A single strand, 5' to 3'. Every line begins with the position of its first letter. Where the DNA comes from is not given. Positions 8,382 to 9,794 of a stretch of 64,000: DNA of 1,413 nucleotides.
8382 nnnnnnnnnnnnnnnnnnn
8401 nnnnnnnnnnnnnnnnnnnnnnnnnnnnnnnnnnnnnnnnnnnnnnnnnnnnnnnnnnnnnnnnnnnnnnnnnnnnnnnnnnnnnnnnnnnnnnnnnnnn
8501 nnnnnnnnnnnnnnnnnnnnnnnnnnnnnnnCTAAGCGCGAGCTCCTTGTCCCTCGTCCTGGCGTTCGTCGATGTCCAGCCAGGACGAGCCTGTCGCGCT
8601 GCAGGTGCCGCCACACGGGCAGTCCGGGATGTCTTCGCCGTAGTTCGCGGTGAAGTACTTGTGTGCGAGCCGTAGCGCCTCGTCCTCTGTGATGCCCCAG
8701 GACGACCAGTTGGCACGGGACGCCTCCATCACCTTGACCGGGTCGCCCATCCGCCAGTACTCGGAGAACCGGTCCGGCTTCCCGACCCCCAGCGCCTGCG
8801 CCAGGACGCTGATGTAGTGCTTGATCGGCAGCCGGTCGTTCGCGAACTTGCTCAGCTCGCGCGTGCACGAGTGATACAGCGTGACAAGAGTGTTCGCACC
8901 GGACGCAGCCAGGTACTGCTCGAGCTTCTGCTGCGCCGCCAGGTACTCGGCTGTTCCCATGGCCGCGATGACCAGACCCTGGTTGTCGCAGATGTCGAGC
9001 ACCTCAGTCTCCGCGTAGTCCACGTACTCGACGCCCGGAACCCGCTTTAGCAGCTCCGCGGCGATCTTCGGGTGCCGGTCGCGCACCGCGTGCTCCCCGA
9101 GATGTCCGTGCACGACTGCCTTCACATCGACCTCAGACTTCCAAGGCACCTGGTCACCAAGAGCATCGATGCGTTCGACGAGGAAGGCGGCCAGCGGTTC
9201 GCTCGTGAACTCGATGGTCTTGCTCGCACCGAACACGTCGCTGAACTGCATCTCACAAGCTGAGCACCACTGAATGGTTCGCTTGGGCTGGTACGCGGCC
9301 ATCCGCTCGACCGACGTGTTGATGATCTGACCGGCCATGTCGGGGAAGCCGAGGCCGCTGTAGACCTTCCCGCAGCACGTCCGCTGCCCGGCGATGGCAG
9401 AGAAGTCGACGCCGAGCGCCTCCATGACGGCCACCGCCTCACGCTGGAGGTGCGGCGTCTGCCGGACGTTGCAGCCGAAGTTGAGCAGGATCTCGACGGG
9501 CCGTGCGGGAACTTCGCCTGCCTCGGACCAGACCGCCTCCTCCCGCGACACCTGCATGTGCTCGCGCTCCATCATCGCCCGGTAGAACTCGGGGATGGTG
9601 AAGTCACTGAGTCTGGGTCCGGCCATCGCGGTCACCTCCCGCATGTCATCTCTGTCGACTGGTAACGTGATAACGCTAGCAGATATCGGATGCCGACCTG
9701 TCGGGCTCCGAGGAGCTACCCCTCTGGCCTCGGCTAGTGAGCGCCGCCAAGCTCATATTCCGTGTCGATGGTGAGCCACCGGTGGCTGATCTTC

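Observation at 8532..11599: Stand-alone CCG-motif proteins with a C-terminal CxC-X3-5-C tail, always next to SnoaL-like and dehydrogenase genes: an uncharacterised redox module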

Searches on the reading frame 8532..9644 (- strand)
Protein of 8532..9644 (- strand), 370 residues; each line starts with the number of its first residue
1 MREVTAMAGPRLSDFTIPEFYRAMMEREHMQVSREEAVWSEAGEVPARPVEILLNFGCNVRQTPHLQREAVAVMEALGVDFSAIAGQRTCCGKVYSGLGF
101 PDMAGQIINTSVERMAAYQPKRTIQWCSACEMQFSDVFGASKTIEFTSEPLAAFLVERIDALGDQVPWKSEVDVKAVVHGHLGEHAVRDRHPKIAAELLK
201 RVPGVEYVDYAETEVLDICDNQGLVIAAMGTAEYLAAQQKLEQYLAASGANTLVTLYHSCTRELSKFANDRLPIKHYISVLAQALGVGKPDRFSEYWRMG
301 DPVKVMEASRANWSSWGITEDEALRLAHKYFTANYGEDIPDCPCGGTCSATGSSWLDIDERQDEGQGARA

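Call 6: search_protein_families(library=pfam, proteins=[window:8532-9644:-], max_evalue=0.01)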
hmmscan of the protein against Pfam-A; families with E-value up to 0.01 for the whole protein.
window:8532-9644:- (370 aa): 1 family
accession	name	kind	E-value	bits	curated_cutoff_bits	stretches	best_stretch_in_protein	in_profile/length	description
PF02754.22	CCG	-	1.5e-08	35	20.6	1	57-134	6-84/85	Cysteine-rich domain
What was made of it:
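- Checked: CCG1 = 8532..9644(-), 370 aa, PF02754 at 35 bits against a cut-off of 20.6 (call 6).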

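Call 7: search_protein_families(library=ncbifam, proteins=[window:8532-9644:-], max_evalue=0.1)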
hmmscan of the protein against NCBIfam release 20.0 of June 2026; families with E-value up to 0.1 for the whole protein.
window:8532-9644:- (370 aa): 5 families
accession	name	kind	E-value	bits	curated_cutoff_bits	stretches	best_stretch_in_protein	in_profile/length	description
NF008369.0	PRK11168.1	equivalog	2.2e-11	43.3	278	1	48-286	165-400/401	anaerobic glycerol-3-phosphate dehydrogenase subunit C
NF045670.1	quin_L_LdhH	equivalog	9.4e-07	27.5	800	1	50-262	467-683/706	L-lactate dehydrogenase (quinone) large subunit LdhH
NF004898.0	PRK06259.1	equivalog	0.00013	20.7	385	1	50-283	262-486/488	fumarate reductase (CoM/CoB) subunit TfrB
NF008434.0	PRK11274.1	equivalog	0.00066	18.7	333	1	52-132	305-386/409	glycolate oxidase subunit GlcF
NF045663.1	diclust_near_Sec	equivalog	0.071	11.2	530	0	53-135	537-619/759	pyridine nucleotide-disulfide oxidoreductase/dicluster-binding protein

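Call 8: search_solved_structures(query=window:8532-9644:-, max_evalue=10, show_alignments=2)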
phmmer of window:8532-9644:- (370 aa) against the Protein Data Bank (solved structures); distinct sequences matched with E-value up to 10: 0.
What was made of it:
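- Tried and rejected: It gave no hits at E<=10 (call 8).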

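Call 9: find_homologous_proteins(query=window:8532-9644:-, max_evalue=0.001)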
Query window:8532-9644:- (370 aa): 108 proteins with E <= 0.001 among 8000 candidates.
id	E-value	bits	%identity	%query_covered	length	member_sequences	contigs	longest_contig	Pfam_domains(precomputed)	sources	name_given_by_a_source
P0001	3.1e-223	759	90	96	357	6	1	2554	PF02754.22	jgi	jgi:Fe-S oxidoreductase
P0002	1.5e-214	730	86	96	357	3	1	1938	PF02754.22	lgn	-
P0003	4.3e-212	722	85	97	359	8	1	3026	PF02754.22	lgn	-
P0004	1.2e-183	628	72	97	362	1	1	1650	PF02754.22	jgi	jgi:Fe-S oxidoreductase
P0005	3.7e-178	610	74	95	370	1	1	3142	PF02754.22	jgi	jgi:Fe-S oxidoreductase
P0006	7.2e-178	609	71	96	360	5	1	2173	PF02754.22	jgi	jgi:Fe-S oxidoreductase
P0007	2.7e-177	607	74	95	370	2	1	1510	PF02754.22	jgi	jgi:hypothetical protein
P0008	1.1e-175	602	72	95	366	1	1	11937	PF02754.22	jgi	jgi:Fe-S oxidoreductase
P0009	1.2e-175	602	71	97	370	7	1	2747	PF02754.22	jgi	jgi:Fe-S oxidoreductase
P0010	2.0e-173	595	71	95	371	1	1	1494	PF02754.22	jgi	jgi:Fe-S oxidoreductase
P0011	4.8e-173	593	70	97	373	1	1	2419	PF02754.22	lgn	-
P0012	7.6e-170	583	68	98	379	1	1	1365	PF02754.22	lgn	-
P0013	2.1e-169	581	67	98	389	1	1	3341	PF02754.22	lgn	-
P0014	2.3e-168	578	68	96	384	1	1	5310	PF02754.22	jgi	jgi:hypothetical protein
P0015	4.1e-165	567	65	98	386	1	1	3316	PF02754.22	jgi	jgi:Fe-S oxidoreductase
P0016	5.9e-165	567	67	97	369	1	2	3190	PF02754.22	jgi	jgi:Fe-S oxidoreductase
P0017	1.3e-164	566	68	94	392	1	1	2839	PF02754.22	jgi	jgi:Fe-S oxidoreductase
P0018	1.7e-164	565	67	94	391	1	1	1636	PF02754.22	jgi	jgi:Fe-S oxidoreductase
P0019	1.2e-161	556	65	97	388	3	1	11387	PF02754.22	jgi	jgi:Fe-S oxidoreductase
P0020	2.3e-160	552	66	95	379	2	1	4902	PF02754.22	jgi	jgi:Fe-S oxidoreductase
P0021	2.6e-160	551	66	94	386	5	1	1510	PF02754.22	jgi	jgi:Fe-S oxidoreductase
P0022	7.4e-160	550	66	95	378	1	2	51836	PF02754.22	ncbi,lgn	ncbi:MAG: heterodisulfide reductase-related iron-sulfur binding cluster [Acidimicrobiales bacterium]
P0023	8.9e-160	550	67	94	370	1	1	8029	PF02754.22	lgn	-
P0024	1.4e-159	549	67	94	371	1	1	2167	PF02754.22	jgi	jgi:hypothetical protein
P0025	3.0e-159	548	65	94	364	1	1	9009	PF02754.22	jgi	jgi:heterodisulfide reductase subunit D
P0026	7.7e-159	547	66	94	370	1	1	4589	PF02754.22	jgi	jgi:Fe-S oxidoreductase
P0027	2.6e-158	545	64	96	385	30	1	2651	PF02754.22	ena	-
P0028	4.3e-158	544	65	94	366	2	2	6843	PF02754.22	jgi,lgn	jgi:hypothetical protein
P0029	4.3e-158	544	66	94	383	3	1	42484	PF02754.22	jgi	jgi:hypothetical protein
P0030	8.4e-158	543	65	94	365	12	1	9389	PF02754.22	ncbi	ncbi:MAG: heterodisulfide reductase-related iron-sulfur binding cluster [Kribbellaceae bacterium]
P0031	5.2e-156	537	64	97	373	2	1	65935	PF02754.22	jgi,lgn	jgi:Fe-S oxidoreductase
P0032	1.1e-155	536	63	96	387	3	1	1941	PF02754.22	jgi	jgi:Fe-S oxidoreductase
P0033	2.3e-155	535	64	94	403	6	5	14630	PF02754.22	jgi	jgi:hypothetical protein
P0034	3.3e-155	535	65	93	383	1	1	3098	PF02754.22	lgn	-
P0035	4.0e-155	534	64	94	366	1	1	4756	PF02754.22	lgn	-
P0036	4.0e-155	534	64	94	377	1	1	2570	PF02754.22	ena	-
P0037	6.4e-155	534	63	98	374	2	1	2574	PF02754.22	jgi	jgi:Fe-S oxidoreductase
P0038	1.1e-154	533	62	97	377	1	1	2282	PF02754.22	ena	-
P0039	3.8e-154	531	62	94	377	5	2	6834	PF02754.22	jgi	jgi:heterodisulfide reductase subunit D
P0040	5.1e-154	531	63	94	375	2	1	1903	PF02754.22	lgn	-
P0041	9.0e-154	530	64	94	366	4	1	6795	PF02754.22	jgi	jgi:Fe-S oxidoreductase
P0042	1.3e-153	529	63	94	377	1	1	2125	PF02754.22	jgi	jgi:Fe-S oxidoreductase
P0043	1.9e-153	529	66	90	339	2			PF02754.22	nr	nr:(Fe-S)-binding protein [Kribbella shirazensis]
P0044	2.5e-153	529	63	95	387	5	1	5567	PF02754.22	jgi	-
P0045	3.2e-153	528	62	98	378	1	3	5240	PF02754.22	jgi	jgi:Fe-S oxidoreductase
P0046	4.1e-153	528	64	94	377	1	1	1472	PF02754.22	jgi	jgi:Fe-S oxidoreductase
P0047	5.3e-153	527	65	94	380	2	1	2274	PF02754.22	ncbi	-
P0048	5.8e-153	527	62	97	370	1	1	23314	PF02754.22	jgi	jgi:Fe-S oxidoreductase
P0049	6.9e-153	527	65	94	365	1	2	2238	PF02754.22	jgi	jgi:Fe-S oxidoreductase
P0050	7.5e-153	527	64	96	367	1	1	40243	PF02754.22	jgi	jgi:Fe-S oxidoreductase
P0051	9.3e-153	527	62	94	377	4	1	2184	PF02754.22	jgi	jgi:Fe-S oxidoreductase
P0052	9.5e-153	527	62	96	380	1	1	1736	PF02754.22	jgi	jgi:Fe-S oxidoreductase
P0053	2.2e-152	525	64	96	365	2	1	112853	PF02754.22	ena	-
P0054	2.7e-152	525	62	96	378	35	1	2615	PF02754.22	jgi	jgi:Fe-S oxidoreductase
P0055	4.0e-152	525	62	98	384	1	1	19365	PF02754.22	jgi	jgi:Fe-S oxidoreductase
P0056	7.2e-152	524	62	96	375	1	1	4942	PF02754.22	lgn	-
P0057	7.9e-152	524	63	95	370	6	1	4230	PF02754.22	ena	-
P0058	1.3e-151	523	62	94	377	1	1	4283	PF02754.22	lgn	-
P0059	6.4e-151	521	62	94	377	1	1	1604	PF02754.22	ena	-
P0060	5.2e-150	518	63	94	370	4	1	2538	PF02754.22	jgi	jgi:hypothetical protein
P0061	1.4e-149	516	63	94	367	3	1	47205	PF02754.22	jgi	jgi:Fe-S oxidoreductase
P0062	1.5e-149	516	60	96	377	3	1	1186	PF02754.22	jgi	jgi:Fe-S oxidoreductase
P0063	1.9e-149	516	62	94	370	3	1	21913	PF02754.22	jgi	jgi:Fe-S oxidoreductase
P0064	2.4e-149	515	61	96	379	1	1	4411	PF02754.22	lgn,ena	-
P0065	7.6e-149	514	61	94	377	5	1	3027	PF02754.22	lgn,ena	-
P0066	9.6e-149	513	61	94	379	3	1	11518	PF02754.22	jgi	jgi:Fe-S oxidoreductase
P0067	6.6e-148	511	63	93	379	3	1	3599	PF02754.22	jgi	jgi:Fe-S oxidoreductase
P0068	1.7e-147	509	61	94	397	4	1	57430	PF02754.22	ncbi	ncbi:MAG TPA: heterodisulfide reductase-related iron-sulfur binding cluster [Candidatus Limnocylindr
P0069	2.0e-147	509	62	94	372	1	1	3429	PF02754.22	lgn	-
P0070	6.1e-147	508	62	94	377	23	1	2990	PF02754.22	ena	-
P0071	6.7e-147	507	61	94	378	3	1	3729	PF02754.22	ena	-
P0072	7.9e-147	507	61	94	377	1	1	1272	PF02754.22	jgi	jgi:Fe-S oxidoreductase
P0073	1.5e-146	506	59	97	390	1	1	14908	PF02754.22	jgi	jgi:Fe-S oxidoreductase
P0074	1.6e-146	506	61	94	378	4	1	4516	PF02754.22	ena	-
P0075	1.9e-146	506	60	96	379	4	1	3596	PF02754.22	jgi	jgi:Fe-S oxidoreductase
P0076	7.3e-146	504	65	88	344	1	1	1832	PF02754.22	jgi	jgi:Fe-S oxidoreductase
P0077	7.4e-146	504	61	94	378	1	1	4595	PF02754.22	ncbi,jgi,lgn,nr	ncbi:MAG: (Fe-S)-binding protein [Chloroflexi bacterium]|nr:(Fe-S)-binding protein [Chloroflexota ba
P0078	7.7e-146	504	58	96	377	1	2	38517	PF02754.22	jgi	jgi:Fe-S oxidoreductase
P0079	1.0e-145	504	61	95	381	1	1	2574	PF02754.22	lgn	-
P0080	2.4e-145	502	73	79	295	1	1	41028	PF02754.22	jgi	jgi:Fe-S oxidoreductase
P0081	5.5e-145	501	60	94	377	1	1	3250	PF02754.22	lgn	-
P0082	6.1e-145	501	60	94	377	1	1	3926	PF02754.22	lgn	-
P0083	8.3e-145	501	58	99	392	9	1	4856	PF02754.22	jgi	jgi:Fe-S oxidoreductase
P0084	2.0e-144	499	60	94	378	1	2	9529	PF02754.22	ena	-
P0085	2.0e-144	499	60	94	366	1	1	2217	PF02754.22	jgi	jgi:Fe-S oxidoreductase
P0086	2.5e-144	499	59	96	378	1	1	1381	PF02754.22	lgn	-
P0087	6.0e-144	498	60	94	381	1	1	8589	PF02754.22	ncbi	-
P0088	6.7e-144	498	59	95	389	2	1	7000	PF02754.22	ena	-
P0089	1.8e-143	496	63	94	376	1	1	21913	PF02754.22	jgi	jgi:Fe-S oxidoreductase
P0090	2.7e-142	492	59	94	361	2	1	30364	PF02754.22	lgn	-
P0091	7.1e-142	491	59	94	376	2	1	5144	PF02754.22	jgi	jgi:hypothetical protein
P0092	1.8e-141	490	59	94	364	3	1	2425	PF02754.22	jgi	jgi:Fe-S oxidoreductase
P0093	2.3e-140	486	60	94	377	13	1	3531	PF02754.22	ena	-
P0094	4.7e-140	485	59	95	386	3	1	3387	PF02754.22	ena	-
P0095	6.4e-140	484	60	94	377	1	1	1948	PF02754.22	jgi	jgi:Fe-S oxidoreductase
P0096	1.5e-139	483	60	94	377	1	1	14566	PF02754.22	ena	-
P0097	2.6e-139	482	57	96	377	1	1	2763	PF02754.22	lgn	-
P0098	1.9e-138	480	59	94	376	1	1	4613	PF02754.22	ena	-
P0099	1.6e-137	477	58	97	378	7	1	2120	PF02754.22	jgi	-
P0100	2.2e-137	476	59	94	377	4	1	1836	PF02754.22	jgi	jgi:Fe-S oxidoreductase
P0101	1.8e-135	470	57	94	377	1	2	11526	PF02754.22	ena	-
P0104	1.1e-114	401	60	77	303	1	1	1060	PF02754.22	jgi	jgi:Fe-S oxidoreductase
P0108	7.8e-77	277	61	54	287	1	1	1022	PF02754.22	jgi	-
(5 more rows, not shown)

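Call 10: find_encoding_contigs(protein=P0053, flank=10000, max_places=2)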
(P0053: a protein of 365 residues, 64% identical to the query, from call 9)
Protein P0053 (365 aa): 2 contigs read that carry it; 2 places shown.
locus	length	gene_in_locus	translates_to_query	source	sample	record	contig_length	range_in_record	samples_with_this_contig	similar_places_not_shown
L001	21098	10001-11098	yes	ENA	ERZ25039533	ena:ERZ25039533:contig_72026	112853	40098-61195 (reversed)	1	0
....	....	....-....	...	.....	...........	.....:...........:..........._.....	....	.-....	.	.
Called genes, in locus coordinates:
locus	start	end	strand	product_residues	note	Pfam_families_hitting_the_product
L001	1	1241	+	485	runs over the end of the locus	PF00171:Aldedh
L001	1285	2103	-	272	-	PF14805:THDPS_N_2, PF00132:Hexapep (weak), PF14602:Hexapep_2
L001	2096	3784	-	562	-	PF02776:TPP_enzyme_N, PF00205:TPP_enzyme_M, PF02775:TPP_enzyme_C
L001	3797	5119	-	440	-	PF00890:FAD_binding_2 (weak), PF01266:DAO, PF07992:Pyr_redox_2 (faint), PF13450:NAD_binding_8 (faint)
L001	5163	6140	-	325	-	PF08240:ADH_N, PF00107:ADH_zinc_N, PF13602:ADH_zinc_N_2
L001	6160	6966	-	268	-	PF01113:DapB_N, PF05173:DapB_C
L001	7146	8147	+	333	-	PF06276:FhuF (weak)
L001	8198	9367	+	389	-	-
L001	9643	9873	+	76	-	PF02615:Ldh_2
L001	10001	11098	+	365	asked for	PF02754:CCG (weak)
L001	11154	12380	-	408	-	PF03629:SASA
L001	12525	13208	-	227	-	PF12850:Metallophos_2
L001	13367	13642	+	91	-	-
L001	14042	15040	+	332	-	PF19300:BPD_transp_1_N, PF00528:BPD_transp_1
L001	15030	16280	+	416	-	PF12911:OppC_N, PF00528:BPD_transp_1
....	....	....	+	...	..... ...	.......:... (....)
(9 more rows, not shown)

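Call 11: find_encoding_contigs(protein=P0031, flank=10000, max_places=2)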
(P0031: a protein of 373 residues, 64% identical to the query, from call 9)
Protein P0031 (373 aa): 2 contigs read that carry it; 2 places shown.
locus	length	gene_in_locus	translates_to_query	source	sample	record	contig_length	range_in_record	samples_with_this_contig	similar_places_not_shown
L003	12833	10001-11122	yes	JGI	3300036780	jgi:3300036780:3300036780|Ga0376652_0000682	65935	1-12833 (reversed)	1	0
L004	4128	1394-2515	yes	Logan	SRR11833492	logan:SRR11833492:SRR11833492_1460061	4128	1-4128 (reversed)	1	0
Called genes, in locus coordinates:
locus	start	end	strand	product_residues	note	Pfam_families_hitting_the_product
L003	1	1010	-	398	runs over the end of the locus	PF02812:ELFV_dehydrog_N, PF00208:ELFV_dehydrog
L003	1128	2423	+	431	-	PF01266:DAO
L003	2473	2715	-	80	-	PF06902:Fer4_19, PF13459:Fer4_15 (faint), PF13370:Fer4_13 (weak)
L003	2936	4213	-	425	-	PF02417:Chromate_transp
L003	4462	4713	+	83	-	-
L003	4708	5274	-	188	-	PF01047:MarR (weak), PF12802:MarR_2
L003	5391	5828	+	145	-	-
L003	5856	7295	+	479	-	PF12704:MacB_PCD, PF02687:FtsX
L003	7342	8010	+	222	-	PF00005:ABC_tran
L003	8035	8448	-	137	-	PF03551:PadR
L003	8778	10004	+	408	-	PF02754:CCG (weak)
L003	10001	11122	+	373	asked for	PF02754:CCG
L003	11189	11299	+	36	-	-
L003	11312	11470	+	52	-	-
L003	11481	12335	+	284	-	PF13489:Methyltransf_23, PF13649:Methyltransf_25, PF08241:Methyltransf_11, PF08242:Methyltransf_12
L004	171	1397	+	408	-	PF02754:CCG (weak)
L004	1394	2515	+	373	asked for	PF02754:CCG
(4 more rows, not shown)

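Call 12: find_encoding_contigs(protein=P0068, flank=10000, max_places=2)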
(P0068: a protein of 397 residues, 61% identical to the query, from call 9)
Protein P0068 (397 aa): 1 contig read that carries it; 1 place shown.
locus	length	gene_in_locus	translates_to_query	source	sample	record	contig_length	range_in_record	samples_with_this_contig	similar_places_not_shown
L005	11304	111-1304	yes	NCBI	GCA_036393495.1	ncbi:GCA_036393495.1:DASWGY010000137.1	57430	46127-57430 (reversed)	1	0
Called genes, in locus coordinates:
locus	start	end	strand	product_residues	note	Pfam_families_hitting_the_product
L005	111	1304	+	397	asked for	PF02754:CCG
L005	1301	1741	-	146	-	PF01042:Ribonuc_L-PSP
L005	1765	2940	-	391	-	PF12911:OppC_N, PF00528:BPD_transp_1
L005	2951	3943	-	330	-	PF19300:BPD_transp_1_N, PF00528:BPD_transp_1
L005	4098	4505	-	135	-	-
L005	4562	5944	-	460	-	PF01425:Amidase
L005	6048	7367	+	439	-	PF01979:Amidohydro_1, PF07969:Amidohydro_3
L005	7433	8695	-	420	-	PF02417:Chromate_transp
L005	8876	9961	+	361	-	PF00005:ABC_tran, PF08352:oligo_HPY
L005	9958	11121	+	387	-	PF00005:ABC_tran, PF08352:oligo_HPY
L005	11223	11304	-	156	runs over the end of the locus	-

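Call 16: find_related_loci(query=A1, collection=genome_contigs, flank=10000)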
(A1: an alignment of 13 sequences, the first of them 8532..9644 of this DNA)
Query A1 (370 aa) in genome_contigs; peptide patterns used: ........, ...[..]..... (x = any residue, [..] = any of these).
36 stretches matched a pattern; 6 encode a relative of the query (tblastn E <= 1e-3); 6 distinct loci.
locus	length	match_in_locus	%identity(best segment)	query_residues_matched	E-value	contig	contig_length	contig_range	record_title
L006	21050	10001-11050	63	10-356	3e-158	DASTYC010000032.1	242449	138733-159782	MAG TPA_asm: Streptosporangiaceae bacterium isolate SMAG_U2431 k141_1804216, whole genome shotgun sequence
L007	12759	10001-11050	63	9-358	3e-157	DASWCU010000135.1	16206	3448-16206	MAG TPA_asm: Candidatus Limnocylindria bacterium isolate SMAG_U2717 k141_1339858, whole genome shotgun sequence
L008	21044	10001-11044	63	10-356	7e-156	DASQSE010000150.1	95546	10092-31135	MAG TPA_asm: Jatrophihabitans sp. isolate SMAG_U10901 k141_163755, whole genome shotgun sequence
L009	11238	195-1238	61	9-356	6e-153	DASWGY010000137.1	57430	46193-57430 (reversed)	MAG TPA_asm: Candidatus Limnocylindrales bacterium isolate SMAG_U2828 k141_2011707, whole genome shotgun sequence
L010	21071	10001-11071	60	3-360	4e-151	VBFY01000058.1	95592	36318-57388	MAG: Chloroflexi bacterium isolate CF_64 14_1009_16_40cm_scaffold_208, whole genome shotgun sequence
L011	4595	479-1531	61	9-356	9e-153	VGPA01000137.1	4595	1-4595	MAG: Chloroflexi bacterium isolate K_Offshore_80m_m2_157 K_Offshore_80m_m2_157_Ga0194132_10032340, whole genome shotgun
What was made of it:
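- Tried and rejected: It returned only 6 loci, because the peptide patterns were very specific (call 16).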

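Call 18: find_related_loci(query=A1, collection=metagenome_contigs, flank=8000)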
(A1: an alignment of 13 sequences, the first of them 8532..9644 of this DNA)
Query A1 (370 aa) in metagenome_contigs; peptide patterns used: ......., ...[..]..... (x = any residue, [..] = any of these).
136 stretches matched a pattern; 25 encode a relative of the query (tblastn E <= 1e-3); 25 distinct loci.
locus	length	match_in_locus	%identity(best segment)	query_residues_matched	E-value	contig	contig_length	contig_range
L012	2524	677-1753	83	4-362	0e+0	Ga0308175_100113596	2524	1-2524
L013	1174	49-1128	70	5-364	0e+0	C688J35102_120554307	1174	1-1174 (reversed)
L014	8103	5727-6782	70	9-363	4e-179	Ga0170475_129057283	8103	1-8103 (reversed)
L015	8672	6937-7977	66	10-356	1e-164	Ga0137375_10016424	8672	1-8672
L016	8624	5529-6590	64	3-356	2e-163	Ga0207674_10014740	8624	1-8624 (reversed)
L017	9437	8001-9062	63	3-356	2e-161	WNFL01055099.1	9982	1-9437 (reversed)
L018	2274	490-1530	65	10-356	1e-169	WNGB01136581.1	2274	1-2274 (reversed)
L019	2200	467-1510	63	9-356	1e-169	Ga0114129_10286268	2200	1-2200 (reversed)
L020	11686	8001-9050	63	9-358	4e-157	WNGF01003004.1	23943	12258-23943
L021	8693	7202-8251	63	9-358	6e-157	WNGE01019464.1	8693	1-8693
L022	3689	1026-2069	61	9-356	2e-159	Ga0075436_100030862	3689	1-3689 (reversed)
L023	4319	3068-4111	61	9-356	7e-158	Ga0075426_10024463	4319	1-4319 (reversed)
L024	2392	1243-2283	61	10-356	4e-161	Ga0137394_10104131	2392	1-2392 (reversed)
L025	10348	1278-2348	60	3-360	5e-151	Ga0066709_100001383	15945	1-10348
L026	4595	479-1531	61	9-356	1e-152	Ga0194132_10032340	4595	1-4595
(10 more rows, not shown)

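Call 34: search_protein_representatives(protein=window:8532-9644:-)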
Query: 370 residues. Proteins with E-value up to 0.001 (for the whole library): 509; up to 1e-10: 209; up to 1e-30: 42. The best 150 are listed.
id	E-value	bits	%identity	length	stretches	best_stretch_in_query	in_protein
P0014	7.2e-169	578.0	67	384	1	9-367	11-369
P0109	5.3e-74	265.9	37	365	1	14-354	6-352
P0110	9.7e-63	228.8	37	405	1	18-355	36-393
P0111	4.1e-60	220.2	33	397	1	14-350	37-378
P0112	2.1e-56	208.0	37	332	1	18-333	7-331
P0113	8.5e-56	206.0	37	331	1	19-333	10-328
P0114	1.4e-53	198.7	34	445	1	20-360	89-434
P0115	6.1e-53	196.6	34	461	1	18-347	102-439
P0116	5.5e-52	193.4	31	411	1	12-351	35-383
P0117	1.2e-50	189.0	32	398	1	15-347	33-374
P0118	1.3e-50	188.9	34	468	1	4-348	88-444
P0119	9.0e-49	182.9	32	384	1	17-350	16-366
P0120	1.5e-48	182.1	34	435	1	19-347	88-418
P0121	3.3e-48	181.0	35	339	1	13-333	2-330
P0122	6.1e-47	176.8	32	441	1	14-351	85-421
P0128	7.2e-43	163.5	31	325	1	13-327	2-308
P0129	3.7e-42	161.1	31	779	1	17-355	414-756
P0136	1.1e-35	139.8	28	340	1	16-332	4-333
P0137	1.2e-35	139.7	31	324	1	18-332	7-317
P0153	3.9e-29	118.3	30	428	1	50-317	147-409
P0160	2.6e-27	112.3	27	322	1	24-311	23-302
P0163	2.7e-26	108.9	29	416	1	29-311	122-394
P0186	5.0e-22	94.9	27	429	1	47-306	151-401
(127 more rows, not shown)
